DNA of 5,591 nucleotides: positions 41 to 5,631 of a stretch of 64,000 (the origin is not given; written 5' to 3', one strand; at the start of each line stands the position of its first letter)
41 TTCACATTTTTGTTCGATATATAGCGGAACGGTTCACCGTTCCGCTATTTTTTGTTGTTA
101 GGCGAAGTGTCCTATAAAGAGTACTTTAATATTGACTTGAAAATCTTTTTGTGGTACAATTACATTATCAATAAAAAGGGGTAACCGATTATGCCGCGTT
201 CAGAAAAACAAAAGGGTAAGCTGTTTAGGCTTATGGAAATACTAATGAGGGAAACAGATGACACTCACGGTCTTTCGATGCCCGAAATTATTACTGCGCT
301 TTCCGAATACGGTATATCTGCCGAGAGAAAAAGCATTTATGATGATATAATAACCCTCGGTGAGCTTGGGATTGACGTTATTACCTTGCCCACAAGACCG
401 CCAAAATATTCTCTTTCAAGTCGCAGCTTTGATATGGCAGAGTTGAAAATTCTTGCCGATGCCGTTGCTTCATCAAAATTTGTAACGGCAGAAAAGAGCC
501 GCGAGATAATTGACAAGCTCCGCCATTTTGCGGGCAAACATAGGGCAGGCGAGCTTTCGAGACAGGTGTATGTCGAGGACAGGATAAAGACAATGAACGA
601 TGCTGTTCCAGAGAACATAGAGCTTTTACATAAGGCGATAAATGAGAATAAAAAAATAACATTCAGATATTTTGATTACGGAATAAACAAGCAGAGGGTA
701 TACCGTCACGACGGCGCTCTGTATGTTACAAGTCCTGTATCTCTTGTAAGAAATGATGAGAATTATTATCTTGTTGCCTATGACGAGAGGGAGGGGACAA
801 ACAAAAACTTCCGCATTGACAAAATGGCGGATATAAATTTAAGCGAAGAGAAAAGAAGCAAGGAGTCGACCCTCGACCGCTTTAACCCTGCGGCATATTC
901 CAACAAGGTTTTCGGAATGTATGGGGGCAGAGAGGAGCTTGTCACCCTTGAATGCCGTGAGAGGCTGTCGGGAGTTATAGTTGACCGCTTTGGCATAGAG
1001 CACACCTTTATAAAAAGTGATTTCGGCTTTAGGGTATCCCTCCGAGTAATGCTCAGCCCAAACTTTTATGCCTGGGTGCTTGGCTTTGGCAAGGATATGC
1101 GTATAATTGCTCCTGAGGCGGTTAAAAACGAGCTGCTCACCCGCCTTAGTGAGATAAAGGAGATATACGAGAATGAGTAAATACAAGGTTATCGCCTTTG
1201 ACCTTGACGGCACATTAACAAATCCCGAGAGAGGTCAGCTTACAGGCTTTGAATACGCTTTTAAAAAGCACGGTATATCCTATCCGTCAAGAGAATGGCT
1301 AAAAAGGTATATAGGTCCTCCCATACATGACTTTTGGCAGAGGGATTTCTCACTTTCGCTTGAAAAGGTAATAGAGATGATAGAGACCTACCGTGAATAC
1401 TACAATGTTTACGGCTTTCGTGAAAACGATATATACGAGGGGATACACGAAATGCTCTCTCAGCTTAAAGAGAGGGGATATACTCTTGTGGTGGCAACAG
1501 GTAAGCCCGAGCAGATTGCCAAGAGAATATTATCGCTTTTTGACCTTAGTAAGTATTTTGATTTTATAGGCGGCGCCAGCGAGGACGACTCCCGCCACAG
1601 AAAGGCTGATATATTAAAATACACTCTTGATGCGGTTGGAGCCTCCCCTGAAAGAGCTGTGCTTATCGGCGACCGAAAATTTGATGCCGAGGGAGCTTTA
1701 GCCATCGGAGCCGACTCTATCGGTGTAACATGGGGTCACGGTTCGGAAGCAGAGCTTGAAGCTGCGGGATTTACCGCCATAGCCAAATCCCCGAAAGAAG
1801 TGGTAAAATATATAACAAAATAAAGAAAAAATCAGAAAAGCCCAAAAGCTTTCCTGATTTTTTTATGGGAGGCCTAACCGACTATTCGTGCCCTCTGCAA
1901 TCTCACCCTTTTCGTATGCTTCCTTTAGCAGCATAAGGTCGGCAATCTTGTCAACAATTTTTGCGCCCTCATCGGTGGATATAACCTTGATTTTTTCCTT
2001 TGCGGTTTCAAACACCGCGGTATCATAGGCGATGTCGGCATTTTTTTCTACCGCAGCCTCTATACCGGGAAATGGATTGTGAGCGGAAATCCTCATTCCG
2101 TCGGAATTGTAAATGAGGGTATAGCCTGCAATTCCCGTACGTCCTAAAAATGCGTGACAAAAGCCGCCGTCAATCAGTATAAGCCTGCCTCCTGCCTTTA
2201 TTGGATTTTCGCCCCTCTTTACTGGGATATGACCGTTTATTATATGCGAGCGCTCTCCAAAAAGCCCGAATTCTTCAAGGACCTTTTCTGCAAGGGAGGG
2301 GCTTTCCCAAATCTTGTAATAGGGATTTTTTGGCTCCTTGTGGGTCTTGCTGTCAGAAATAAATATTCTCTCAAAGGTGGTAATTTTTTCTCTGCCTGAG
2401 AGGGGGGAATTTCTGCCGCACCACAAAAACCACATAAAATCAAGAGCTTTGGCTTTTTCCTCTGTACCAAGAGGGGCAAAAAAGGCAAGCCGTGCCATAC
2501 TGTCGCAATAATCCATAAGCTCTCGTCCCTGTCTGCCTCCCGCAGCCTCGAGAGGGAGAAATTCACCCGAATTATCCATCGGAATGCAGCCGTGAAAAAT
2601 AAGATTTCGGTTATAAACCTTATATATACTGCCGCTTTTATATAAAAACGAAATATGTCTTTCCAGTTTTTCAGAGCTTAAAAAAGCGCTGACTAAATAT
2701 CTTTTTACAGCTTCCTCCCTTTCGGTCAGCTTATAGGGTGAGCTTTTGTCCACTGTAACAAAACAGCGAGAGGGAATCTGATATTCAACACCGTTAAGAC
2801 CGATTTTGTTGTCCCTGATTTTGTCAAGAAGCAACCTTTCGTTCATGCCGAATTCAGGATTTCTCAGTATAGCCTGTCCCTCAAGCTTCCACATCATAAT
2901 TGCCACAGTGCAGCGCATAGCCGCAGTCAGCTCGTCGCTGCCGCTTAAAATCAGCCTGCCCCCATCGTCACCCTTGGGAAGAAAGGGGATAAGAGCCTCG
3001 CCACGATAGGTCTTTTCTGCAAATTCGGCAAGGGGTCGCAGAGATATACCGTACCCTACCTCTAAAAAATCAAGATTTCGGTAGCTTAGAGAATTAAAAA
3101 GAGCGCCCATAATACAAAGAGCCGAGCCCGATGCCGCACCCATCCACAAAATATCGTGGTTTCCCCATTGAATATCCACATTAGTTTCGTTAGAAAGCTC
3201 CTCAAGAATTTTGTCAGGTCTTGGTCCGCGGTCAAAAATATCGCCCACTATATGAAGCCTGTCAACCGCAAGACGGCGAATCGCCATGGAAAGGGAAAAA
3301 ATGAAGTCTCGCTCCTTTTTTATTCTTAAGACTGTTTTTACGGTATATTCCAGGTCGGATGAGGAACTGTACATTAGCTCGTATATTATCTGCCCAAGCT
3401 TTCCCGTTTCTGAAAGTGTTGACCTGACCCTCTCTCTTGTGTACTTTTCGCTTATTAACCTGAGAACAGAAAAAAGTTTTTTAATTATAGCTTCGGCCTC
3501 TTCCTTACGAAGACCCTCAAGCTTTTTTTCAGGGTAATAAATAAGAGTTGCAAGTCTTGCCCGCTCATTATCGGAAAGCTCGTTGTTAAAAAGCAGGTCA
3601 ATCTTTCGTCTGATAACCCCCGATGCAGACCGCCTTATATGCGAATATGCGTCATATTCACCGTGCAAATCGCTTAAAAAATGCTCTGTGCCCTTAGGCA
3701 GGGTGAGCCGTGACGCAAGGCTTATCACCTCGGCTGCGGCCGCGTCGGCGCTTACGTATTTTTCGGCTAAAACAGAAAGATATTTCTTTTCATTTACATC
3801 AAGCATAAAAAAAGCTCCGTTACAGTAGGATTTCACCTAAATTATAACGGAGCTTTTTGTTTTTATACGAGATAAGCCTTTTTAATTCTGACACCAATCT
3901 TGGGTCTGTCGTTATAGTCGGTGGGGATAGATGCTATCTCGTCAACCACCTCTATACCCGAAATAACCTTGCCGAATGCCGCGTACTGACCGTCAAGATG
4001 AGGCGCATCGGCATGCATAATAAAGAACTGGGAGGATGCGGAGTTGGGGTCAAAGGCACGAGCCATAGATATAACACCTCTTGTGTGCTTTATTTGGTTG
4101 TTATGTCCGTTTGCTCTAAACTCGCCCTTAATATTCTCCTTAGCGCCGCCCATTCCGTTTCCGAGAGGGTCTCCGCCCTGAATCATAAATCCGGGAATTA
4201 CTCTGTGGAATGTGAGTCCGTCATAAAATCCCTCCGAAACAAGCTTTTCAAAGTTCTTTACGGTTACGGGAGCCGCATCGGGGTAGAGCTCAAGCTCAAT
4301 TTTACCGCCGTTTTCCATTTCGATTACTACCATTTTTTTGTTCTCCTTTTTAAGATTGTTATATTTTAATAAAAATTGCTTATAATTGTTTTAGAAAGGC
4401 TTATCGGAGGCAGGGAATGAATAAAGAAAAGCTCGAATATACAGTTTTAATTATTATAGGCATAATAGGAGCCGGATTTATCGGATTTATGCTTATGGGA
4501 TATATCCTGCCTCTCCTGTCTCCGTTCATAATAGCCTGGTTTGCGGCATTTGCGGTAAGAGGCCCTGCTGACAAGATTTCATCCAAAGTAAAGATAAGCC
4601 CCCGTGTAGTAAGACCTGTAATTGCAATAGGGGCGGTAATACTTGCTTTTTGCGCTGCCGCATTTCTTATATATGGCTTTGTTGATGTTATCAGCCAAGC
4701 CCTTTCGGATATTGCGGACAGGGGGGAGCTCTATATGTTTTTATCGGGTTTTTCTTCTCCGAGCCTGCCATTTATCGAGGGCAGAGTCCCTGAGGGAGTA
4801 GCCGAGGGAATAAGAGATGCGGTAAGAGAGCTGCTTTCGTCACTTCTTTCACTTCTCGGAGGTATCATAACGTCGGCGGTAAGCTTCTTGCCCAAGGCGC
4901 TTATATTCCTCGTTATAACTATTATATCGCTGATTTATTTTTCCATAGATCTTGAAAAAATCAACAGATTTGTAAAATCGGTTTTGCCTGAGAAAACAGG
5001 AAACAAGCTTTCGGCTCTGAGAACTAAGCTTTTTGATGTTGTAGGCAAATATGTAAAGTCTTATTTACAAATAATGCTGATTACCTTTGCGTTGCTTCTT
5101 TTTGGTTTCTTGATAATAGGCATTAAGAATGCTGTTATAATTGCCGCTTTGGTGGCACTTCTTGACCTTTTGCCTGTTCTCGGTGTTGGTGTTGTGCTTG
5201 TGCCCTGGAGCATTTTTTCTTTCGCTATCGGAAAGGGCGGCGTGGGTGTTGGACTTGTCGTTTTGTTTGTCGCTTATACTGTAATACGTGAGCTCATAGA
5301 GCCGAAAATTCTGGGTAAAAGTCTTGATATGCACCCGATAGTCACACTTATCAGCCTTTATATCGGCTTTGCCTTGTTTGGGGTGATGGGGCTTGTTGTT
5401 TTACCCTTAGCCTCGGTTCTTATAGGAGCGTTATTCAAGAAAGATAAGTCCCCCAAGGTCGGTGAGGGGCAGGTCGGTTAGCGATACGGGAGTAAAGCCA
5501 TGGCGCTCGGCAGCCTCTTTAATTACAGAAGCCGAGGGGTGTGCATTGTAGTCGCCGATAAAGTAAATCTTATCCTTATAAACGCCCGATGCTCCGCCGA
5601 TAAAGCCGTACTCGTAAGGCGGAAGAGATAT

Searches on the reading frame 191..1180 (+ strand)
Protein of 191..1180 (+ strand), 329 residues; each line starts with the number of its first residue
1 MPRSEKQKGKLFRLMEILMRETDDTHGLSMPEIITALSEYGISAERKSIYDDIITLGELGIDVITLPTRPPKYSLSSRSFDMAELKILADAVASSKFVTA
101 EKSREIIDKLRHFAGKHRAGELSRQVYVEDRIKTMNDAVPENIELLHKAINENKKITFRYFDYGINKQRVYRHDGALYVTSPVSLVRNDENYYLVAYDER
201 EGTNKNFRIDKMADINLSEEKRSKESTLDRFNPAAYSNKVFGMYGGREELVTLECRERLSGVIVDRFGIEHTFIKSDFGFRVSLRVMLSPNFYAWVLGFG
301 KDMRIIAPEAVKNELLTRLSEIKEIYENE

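Call 83: search_protein_families(library=pfam, proteins=[window:191-1180:+], max_evalue=0.00001)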
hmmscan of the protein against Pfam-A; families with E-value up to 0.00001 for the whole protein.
window:191-1180:+ (329 aa): 2 families
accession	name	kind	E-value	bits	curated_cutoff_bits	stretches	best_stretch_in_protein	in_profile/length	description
PF13280.12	WYL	-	1.2e-10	41.7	21.8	1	142-215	2-68/70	WYL domain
PF25583.1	WCX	-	3.8e-08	34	23.9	1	250-321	4-74/76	WCX domain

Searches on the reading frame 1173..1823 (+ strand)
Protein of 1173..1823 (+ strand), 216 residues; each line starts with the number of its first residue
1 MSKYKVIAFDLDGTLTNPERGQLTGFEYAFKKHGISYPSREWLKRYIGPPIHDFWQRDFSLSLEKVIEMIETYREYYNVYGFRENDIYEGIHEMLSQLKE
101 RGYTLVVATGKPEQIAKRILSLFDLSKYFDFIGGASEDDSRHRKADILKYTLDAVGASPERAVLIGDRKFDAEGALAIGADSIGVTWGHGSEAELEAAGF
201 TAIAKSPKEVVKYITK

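Call 83: search_protein_families(library=pfam, proteins=[window:1173-1823:+], max_evalue=0.00001)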
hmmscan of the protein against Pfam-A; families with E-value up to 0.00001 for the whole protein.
window:1173-1823:+ (216 aa): 5 families
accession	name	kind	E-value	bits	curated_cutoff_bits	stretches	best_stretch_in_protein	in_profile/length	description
PF13419.12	HAD_2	-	1.9e-33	116.5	23.8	1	7-185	1-178/178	Haloacid dehalogenase-like hydrolase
PF00702.32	Hydrolase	-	3.1e-25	90.1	26.4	1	4-179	1-191/191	haloacid dehalogenase-like hydrolase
PF12710.13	HAD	-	5.3e-11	43.7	27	1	7-171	1-184/189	haloacid dehalogenase-like hydrolase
PF13242.12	Hydrolase_like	-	3.7e-10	40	22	1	147-214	9-72/75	HAD-hyrolase-like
PF08282.18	Hydrolase_3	-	4e-06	27.2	20.9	0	86-128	15-57/255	haloacid dehalogenase-like hydrolase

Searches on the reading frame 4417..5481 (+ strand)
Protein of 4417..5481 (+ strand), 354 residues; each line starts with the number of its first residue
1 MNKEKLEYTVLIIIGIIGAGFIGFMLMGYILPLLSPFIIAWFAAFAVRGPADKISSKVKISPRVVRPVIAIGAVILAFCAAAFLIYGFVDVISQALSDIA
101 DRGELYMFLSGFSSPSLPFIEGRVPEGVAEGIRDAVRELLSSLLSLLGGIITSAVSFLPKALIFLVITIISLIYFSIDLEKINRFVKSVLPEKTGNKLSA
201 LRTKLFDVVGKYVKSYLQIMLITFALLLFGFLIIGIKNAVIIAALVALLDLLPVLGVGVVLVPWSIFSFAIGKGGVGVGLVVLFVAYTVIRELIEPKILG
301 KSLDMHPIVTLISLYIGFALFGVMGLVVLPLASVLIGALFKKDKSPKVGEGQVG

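Call 83: search_protein_families(library=pfam, proteins=[window:4417-5481:+], max_evalue=0.00001)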
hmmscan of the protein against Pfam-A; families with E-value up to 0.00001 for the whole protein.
window:4417-5481:+ (354 aa): 1 family
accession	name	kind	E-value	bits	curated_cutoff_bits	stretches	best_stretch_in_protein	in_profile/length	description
PF01594.21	AI-2E_transport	-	1.6e-38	133.2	34.3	1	12-340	3-323/327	AI-2E family transporter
